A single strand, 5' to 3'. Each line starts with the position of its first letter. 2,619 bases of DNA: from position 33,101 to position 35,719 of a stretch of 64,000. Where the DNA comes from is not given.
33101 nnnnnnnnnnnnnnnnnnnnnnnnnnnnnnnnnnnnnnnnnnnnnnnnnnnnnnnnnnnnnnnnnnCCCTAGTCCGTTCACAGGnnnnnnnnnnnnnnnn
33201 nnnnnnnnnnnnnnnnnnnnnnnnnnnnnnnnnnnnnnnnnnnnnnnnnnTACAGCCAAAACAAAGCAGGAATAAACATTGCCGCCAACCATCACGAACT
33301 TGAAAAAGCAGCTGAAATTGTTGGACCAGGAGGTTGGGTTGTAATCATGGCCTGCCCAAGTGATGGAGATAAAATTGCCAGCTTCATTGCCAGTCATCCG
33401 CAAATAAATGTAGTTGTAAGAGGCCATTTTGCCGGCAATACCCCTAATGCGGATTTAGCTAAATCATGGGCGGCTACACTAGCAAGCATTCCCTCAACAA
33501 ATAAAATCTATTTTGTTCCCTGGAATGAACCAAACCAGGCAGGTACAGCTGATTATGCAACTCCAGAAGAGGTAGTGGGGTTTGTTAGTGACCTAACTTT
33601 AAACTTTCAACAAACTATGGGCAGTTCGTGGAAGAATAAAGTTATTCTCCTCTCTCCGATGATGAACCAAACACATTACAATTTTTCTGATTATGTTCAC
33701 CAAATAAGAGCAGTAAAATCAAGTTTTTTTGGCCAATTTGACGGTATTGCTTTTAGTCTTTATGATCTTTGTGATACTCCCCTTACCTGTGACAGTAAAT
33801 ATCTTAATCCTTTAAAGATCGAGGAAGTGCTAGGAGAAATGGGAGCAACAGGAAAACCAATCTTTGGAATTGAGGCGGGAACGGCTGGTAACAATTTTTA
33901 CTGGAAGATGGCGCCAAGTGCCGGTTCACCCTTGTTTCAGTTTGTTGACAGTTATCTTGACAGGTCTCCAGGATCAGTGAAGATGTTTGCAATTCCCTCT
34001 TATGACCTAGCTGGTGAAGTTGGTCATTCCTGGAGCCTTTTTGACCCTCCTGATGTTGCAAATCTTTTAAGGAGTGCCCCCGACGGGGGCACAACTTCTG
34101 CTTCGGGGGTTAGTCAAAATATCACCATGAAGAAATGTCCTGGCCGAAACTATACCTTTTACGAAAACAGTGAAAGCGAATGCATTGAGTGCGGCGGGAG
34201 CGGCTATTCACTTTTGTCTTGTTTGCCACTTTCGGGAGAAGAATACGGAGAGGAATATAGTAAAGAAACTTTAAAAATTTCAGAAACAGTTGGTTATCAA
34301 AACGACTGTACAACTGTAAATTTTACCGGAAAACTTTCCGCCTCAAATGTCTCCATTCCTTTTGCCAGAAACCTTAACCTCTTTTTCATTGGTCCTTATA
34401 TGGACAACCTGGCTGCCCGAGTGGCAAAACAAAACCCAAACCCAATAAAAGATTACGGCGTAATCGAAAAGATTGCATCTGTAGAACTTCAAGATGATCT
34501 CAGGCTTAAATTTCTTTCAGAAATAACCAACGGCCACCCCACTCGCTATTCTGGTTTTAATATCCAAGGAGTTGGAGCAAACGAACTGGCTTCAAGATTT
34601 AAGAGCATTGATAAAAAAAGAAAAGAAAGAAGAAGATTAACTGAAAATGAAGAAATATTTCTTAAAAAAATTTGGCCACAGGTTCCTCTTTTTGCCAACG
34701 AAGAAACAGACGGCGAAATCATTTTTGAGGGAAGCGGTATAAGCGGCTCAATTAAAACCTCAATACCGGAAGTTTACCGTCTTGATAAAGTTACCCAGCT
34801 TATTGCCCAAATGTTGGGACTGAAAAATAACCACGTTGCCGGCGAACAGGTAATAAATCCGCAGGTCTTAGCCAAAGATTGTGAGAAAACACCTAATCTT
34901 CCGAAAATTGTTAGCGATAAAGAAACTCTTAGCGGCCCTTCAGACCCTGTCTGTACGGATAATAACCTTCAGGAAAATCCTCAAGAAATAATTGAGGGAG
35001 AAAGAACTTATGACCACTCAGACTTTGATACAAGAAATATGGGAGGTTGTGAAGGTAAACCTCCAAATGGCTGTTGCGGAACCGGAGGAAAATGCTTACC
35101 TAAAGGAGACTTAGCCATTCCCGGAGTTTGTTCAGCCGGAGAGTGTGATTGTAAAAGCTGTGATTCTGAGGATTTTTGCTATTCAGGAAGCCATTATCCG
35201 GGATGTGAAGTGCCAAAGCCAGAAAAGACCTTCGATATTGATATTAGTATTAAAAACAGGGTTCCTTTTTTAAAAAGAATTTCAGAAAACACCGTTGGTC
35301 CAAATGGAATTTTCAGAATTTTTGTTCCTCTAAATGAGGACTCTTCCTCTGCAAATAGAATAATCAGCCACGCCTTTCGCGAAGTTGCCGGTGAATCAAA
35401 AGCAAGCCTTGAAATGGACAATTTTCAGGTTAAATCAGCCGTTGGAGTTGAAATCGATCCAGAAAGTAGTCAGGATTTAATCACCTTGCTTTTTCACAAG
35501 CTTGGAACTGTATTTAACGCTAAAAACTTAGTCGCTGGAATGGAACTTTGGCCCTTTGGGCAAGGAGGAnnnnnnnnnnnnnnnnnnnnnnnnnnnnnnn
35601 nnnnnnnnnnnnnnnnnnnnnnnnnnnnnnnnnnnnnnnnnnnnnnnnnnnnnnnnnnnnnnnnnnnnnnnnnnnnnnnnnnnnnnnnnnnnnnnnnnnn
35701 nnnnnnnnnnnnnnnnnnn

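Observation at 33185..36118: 977-aa secreted protein that appears to combine a GH5-like TIM-barrel glycosidase, Cys-rich modules and an SLT-like lytic transglycosylase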

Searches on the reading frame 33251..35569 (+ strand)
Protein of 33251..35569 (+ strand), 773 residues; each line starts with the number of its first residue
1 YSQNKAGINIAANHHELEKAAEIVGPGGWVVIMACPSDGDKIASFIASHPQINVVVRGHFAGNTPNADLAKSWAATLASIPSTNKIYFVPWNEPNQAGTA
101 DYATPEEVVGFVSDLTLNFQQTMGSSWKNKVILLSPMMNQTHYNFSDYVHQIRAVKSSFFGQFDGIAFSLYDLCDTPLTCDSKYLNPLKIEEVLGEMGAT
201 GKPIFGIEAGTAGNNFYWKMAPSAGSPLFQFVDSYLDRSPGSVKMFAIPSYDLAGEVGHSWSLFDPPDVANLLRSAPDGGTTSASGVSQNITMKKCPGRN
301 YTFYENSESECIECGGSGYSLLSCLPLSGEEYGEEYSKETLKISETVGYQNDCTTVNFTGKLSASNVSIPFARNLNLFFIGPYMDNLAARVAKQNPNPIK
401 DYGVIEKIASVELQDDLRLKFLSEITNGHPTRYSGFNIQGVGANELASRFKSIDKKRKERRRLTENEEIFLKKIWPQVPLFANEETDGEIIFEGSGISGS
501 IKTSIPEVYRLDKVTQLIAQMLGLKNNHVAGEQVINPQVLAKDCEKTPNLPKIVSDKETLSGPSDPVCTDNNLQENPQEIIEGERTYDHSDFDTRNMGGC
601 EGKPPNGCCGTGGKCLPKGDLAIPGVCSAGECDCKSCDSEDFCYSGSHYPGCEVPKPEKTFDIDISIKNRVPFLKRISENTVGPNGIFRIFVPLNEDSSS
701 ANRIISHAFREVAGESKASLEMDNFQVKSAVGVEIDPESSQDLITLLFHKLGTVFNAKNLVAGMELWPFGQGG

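Call 35: predict_structure(alignment_id=A4)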
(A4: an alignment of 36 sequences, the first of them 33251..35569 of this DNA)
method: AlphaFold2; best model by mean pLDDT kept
length: 773 residues; sequences in the alignment: 36
mean_pLDDT: 87.8   pTM: 0.62
mean pLDDT of the five models: 87.8, 86.2, 84.6, 83.5, 81.5
residues with pLDDT >= 90: 461; 70-90: 250; 50-70: 36; < 50: 26
segments of 3 or more residues with pLDDT < 50: 254-258, 317-320, 530-542
pLDDT, mean of each block of 10 residues (from residue 1): 80 85 95 93 92 94 86 96 95 89 95 97 94 97 97 97 97 95 96 96 96 87 93 95 95 53 84 91 87 87 85 57 77 95 90 88 90 92 78 78 91 96 83 73 90 97 94 91 93 95 94 94 66 42 74 95 83 88 90 89 92 89 78 90 88 88 95 96 91 70 87 94 88 83 93 95 69 49
secondary structure, 60 per line:
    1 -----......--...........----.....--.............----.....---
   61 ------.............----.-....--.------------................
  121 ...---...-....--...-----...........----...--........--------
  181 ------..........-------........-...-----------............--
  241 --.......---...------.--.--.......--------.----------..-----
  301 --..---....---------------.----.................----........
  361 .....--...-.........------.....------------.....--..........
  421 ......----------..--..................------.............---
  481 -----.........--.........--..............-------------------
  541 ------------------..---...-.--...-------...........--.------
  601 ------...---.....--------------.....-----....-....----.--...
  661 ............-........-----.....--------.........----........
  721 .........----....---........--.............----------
elements in order (helices of 4 or more, strands of 3 or more residues): E6-11 H14-24 E29-33 H36-48 E53-57 H67-79 E86-89 H105-123 E131-134 E137-139 H145-155 E165-172 H187-196 E204-211 H227-238 E243-249 H268-274 H308-311 E332-348 E353-365 E368-370 H372-380 H387-391 H404-408 H411-426 H443-458 H465-477 E486-494 E497-505 H508-521 E564-566 E581-588 E607-609 E613-617 E632-636 E642-645 E647-650 E658-672 H674-681 H687-691 H700-708 E713-729 E734-737 E741-748 H751-763

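Call 57: fold_search(model_id=the predicted structure, library=pdb)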
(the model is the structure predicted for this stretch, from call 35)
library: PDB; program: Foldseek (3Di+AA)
matches with E <= 10: 1019; with E <= 0.001: 12
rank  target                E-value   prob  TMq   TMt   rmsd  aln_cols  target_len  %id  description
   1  6zpl_C                1.4e-05  1.00  0.25  0.63   6.0       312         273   12  Inward-open structure of human glycine transporter 1 in complex with a benzoylisoindoline inhibitor, sybody Sb_GlyT1#7 (released 2021-03-17)
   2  6xso_B                6.6e-05  1.00  0.24  0.44   7.3       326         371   10  GH5-4 broad specificity endoglucanase from an uncultured bacterium (released 2020-11-18)
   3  6xso_A                2.3e-04  1.00  0.24  0.45   6.5       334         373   11  GH5-4 broad specificity endoglucanase from an uncultured bacterium (released 2020-11-18)
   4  7k4s                  4.0e-04  1.00  0.23  0.50   6.3       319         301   13  Crystal structure of Kemp Eliminase HG3.7 (released 2020-12-02)
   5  4hpg_A                4.0e-04  1.00  0.23  0.48   9.0       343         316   12  Crystal structure of a glycosylated beta-1,3-glucanase (HEV B 2), an allergen from Hevea brasiliensis (released 2013-11-27)
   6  6eon                  5.9e-04  0.99  0.23  0.24  19.2       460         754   10  Galactanase BT0290 (released 2017-11-29)
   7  1lg2                  6.3e-04  1.00  0.20  0.38   5.0       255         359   11  CRYSTAL STRUCTURE OF HUMAN CHITOTRIOSIDASE IN COMPLEX WITH ETHYLENE GLYCOL (released 2002-09-18)
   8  5eba                  7.0e-04  1.00  0.22  0.42  10.3       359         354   10  Crystal structure of aromatic mutant (Y343A) of an alkali thermostable GH10 xylanase from Bacillus sp. NG-27 (released 2016-10-19)
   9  9o1r_A                7.4e-04  1.00  0.23  0.42  19.4       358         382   12  Heparanase P6 in complex with fragment J4 (released 2026-02-11)
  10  9o22_A                7.4e-04  1.00  0.22  0.41  20.0       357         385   12  Heparanase P6 in complex with fragment J36 (released 2026-02-11)
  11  6k7z_C                9.3e-04  1.00  0.21  0.48   6.5       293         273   13  Crystal structure of a GH18 chitinase from Pseudoalteromonas aurantia (released 2020-06-10)
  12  3mui_B                9.3e-04  1.00  0.22  0.44   6.8       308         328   11  Enzyme-Substrate interactions of IXT6, the intracellular xylanase of G. stearothermophilus. (released 2011-06-01)
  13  9o1s_A                1.0e-03  0.99  0.22  0.40  19.8       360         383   12  Heparanase P6 in complex with fragment J11 (released 2026-02-11)
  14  3ms8_B                1.2e-03  1.00  0.22  0.45   6.5       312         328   12  Enzyme-Substrate interactions of IXT6, the intracellular xylanase of G. stearothermophilus. (released 2011-05-11)
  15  9o1t_A                1.2e-03  0.99  0.23  0.41  19.5       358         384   12  Heparanase P6 in complex with fragment J13 (released 2026-02-11)
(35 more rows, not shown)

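Call 58: search_protein_representatives(alignment_id=A4)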
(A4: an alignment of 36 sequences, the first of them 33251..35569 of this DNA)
Query: 36 sequences, 964 profile positions. Proteins with E-value up to 0.001 (for the whole library): 559; up to 1e-10: 357; up to 1e-30: 138. The best 150 are listed.
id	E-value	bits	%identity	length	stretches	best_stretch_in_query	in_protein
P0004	0.0e+00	1382.3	-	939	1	1-964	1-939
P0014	0.0e+00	1365.7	-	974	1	1-962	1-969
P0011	0.0e+00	1350.1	-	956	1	4-963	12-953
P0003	0.0e+00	1287.8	-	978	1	1-946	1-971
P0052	0.0e+00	1237.6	-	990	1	2-963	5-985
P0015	0.0e+00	1237.5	-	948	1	1-963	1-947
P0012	0.0e+00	1172.6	-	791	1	1-810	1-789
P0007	0.0e+00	1131.5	-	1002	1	1-946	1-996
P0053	0.0e+00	1072.5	-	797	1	1-810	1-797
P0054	1.6e-258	877.1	-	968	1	1-963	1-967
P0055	1.1e-246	838.0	-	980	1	1-946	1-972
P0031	1.6e-184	632.2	-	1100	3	1-307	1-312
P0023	5.6e-167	574.1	-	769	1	1-340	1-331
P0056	1.7e-156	539.4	-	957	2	1-633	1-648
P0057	8.6e-154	530.5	-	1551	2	2-553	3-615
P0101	9.3e-67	242.4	-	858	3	341-644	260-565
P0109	2.2e-64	234.5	-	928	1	2-307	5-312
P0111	6.4e-64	233.0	-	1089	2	341-553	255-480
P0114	6.9e-62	226.3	-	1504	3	9-282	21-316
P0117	1.4e-60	221.9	-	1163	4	641-963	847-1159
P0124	1.5e-56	208.6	-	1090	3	660-962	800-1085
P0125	4.3e-55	203.8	-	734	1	1-315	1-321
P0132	9.1e-48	179.5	-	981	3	710-963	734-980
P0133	1.1e-47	179.2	-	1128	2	636-963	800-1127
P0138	5.3e-44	167.1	-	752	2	2-297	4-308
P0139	2.9e-42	161.3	-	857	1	796-962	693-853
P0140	2.9e-42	161.3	-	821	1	817-963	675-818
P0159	2.7e-35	138.3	-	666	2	823-963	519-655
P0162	3.0e-34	134.8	-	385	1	813-962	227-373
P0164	5.9e-34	133.8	-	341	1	820-962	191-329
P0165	6.0e-34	133.8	-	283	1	816-962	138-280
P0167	1.3e-33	132.7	-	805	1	5-305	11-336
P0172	4.7e-32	127.5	-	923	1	8-235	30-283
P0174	1.0e-31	126.4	-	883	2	1-302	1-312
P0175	6.0e-31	123.9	-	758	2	806-962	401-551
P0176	6.4e-30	120.5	-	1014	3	707-962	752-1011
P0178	8.4e-30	120.1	-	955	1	341-963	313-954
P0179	2.6e-29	118.4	-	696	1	819-962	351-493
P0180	5.1e-29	117.5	-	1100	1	23-297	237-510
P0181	7.1e-29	117.0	-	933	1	820-962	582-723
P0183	1.6e-28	115.8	-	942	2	20-236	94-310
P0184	2.1e-28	115.4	-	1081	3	632-964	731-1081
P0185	3.8e-28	114.6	-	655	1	795-962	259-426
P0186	4.4e-28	114.4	-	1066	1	23-298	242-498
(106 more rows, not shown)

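Call 60: search_protein_families(library=pfam, alignment_id=A6, max_evalue=0.001)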
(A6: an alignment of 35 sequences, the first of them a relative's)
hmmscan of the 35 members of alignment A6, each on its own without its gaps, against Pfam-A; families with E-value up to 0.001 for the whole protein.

A. member 1, P0057 (1551 aa): 0 families

B. families by the number of members that match (of 35 scanned): 5 families
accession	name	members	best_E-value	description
PF18896.5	SLT_3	2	1.1e-09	Lysozyme like domain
PF14870.12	PSII_BNR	1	5.8e-16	Photosynthesis system II assembly factor YCF48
PF00149.33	Metallophos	1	7.7e-08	Calcineurin-like phosphoesterase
PF11790.14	Glyco_hydro_cc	1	1.4e-07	Glycosyl hydrolase catalytic core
PF13472.12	Lipase_GDSL_2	1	1.6e-07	GDSL-like Lipase/Acylhydrolase family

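Call 61: search_protein_families(library=pfam, proteins=[P0139, P0140, P0159, P0162, P0164, P0165, P0175, P0179, P0181, P0185], max_evalue=0.01)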
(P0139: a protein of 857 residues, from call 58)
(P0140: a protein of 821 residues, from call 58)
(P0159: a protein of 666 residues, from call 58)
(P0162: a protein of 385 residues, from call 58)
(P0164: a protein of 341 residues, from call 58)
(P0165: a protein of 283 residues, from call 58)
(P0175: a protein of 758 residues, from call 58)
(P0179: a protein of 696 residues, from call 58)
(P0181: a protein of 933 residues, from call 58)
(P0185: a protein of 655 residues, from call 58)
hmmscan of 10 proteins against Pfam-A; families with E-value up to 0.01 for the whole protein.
P0139 (857 aa): 0 families

P0140 (821 aa): 0 families

P0159 (666 aa): 0 families

P0162 (385 aa): 0 families

P0164 (341 aa): 0 families

P0165 (283 aa): 0 families

P0175 (758 aa): 1 family
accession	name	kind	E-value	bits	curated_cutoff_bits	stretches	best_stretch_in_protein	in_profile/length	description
PF01551.29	Peptidase_M23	-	5.9e-16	58.9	28.7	1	606-709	3-96/96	Peptidase family M23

P0179 (696 aa): 0 families

P0181 (933 aa): 0 families

P0185 (655 aa): 0 families

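Call 63: search_protein_families(library=pfam, proteins=[P0114, P0180, P0186, P0183, P0172, P0174, P0167, P0138, P0125, P0109], max_evalue=0.01)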
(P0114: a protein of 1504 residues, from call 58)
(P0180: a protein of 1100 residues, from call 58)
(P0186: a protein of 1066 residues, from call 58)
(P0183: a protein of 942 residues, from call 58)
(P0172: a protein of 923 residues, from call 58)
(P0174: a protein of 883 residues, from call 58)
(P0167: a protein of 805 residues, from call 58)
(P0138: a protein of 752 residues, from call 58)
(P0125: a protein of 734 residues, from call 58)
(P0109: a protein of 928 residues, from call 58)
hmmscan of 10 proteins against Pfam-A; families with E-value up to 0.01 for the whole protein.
P0114 (1504 aa): 0 families

P0180 (1100 aa): 0 families

P0186 (1066 aa): 1 family
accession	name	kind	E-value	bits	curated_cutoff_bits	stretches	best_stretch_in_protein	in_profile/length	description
PF11790.14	Glyco_hydro_cc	-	0.0071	16.4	21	0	314-454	52-189/237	Glycosyl hydrolase catalytic core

P0183 (942 aa): 1 family
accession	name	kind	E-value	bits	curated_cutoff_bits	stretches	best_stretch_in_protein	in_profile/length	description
PF11790.14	Glyco_hydro_cc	-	4.9e-05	23.4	21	1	170-294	53-175/237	Glycosyl hydrolase catalytic core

P0172 (923 aa): 0 families

P0174 (883 aa): 0 families

P0167 (805 aa): 0 families

P0138 (752 aa): 1 family
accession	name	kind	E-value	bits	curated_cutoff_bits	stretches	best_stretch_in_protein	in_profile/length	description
PF09716.15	ETRAMP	-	0.006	17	29.1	0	1-22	1-22/81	Malarial early transcribed membrane protein (ETRAMP)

P0125 (734 aa): 0 families

P0109 (928 aa): 0 families
